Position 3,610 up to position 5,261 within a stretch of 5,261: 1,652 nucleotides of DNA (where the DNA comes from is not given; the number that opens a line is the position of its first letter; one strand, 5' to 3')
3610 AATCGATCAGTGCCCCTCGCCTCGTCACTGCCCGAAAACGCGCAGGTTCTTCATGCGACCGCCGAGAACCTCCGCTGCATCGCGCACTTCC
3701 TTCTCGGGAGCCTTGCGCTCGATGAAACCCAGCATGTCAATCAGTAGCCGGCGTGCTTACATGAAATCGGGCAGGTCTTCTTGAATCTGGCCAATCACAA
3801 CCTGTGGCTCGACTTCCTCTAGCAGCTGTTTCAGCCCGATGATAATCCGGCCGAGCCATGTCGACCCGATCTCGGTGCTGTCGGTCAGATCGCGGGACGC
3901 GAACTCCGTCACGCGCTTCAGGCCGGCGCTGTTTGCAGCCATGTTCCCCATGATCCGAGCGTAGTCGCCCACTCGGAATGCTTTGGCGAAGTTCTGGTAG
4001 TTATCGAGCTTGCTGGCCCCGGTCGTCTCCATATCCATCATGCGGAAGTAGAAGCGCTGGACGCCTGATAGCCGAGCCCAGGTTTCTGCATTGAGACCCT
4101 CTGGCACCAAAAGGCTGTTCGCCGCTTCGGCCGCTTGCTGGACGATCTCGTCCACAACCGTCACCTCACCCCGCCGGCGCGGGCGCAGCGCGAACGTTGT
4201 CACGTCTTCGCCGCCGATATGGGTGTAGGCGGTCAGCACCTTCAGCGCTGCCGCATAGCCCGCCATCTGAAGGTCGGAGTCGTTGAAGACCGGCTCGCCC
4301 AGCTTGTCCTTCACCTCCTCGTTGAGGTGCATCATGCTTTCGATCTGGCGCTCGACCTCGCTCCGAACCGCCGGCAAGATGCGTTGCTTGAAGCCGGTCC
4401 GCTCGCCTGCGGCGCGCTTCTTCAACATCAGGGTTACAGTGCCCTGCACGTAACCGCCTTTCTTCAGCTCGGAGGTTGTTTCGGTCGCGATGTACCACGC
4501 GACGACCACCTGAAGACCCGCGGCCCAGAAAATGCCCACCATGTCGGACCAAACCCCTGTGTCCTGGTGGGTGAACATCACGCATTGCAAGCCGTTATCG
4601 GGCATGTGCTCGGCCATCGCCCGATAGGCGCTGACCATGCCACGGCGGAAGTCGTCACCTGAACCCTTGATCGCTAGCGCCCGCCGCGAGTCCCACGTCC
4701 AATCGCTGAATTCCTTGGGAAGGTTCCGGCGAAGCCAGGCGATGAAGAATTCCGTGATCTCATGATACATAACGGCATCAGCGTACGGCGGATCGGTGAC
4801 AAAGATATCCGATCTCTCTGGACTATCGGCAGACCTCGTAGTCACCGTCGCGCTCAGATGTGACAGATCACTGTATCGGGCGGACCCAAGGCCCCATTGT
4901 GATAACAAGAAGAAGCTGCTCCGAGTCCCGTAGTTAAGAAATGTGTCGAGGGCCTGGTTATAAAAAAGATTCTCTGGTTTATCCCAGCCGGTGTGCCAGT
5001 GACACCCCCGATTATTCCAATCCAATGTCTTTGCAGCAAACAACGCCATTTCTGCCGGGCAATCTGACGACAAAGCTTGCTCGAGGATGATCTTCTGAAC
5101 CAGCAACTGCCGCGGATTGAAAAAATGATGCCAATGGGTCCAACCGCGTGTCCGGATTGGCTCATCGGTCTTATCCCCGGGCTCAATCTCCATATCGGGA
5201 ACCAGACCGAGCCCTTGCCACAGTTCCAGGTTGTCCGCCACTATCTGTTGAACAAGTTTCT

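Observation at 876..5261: Methylase plus PLD-SNF2 helicase-nuclease module: candidate RM-like anti-phage system, only partly in view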

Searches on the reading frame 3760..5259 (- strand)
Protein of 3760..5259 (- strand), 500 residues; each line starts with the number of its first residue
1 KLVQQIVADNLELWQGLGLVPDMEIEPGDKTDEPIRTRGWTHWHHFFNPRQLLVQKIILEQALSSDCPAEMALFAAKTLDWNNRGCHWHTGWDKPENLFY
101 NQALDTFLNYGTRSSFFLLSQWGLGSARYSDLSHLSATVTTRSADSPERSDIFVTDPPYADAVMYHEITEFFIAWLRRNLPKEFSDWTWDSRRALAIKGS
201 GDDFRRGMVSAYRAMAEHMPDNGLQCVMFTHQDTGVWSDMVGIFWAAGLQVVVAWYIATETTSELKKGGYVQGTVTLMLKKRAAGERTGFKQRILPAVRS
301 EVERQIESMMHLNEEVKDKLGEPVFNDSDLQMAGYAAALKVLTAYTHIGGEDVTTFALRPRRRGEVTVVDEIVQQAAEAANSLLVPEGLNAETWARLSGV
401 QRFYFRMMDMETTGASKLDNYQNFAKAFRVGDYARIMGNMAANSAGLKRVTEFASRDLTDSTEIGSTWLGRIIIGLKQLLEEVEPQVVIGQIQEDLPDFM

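Call 5: search_protein_families(library=pfam, proteins=[window:3760-5259:-], max_evalue=0.01)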
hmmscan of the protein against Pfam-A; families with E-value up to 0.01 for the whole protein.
window:3760-5259:- (500 aa): 0 families

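Call 6: search_protein_families(library=padloc, proteins=[window:3760-5259:-], max_evalue=0.01)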
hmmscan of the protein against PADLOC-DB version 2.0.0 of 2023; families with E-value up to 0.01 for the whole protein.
window:3760-5259:- (500 aa): 9 families
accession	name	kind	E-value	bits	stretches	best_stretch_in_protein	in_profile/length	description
PDLC02189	DUF1156_MTase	-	1.1e-232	773.1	1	2-500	401-897/944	-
PDLC03314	MTase_II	-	2.7e-145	483.8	1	5-499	402-896/944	Type II methyltransferase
PDLC03352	MTase_II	-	1.2e-12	44.5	2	143-180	559-596/1023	Type II methyltransferase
PDLC00661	HmaB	-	1.2e-08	31.3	1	71-185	482-604/973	DNA-adenine methylase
PDLC02541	PglX|PglXI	-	2.6e-08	30.4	1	19-252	356-589/919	PglXI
PDLC00660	HmaB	-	8.8e-08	28.5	1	71-184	481-602/967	DNA-adenine methylase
PDLC03346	MTase_II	-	6.1e-06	22.2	1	132-273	590-720/1068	Type II methyltransferase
PDLC03233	MTase_II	-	4.4e-05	20.2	1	149-177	492-520/731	Type II methyltransferase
PDLC03312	MTase_II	-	0.0065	12.1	1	149-251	1127-1230/1344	Type II methyltransferase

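Call 7: search_protein_families(library=ncbifam, proteins=[window:3760-5259:-], max_evalue=0.01)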
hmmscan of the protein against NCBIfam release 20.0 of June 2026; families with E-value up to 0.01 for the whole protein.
window:3760-5259:- (500 aa): 1 family
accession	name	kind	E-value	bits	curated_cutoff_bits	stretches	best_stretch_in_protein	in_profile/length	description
NF042963.1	DUF1156_antiphage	equivalog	7.3e-213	709.5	1000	1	2-500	422-919/960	anti-phage-associated DUF1156 domain-containing protein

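Call 36: search_solved_structures(query=window:3760-5259:-, max_evalue=0.01)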
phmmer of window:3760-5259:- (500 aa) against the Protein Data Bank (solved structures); distinct sequences matched with E-value up to 0.01: 0.
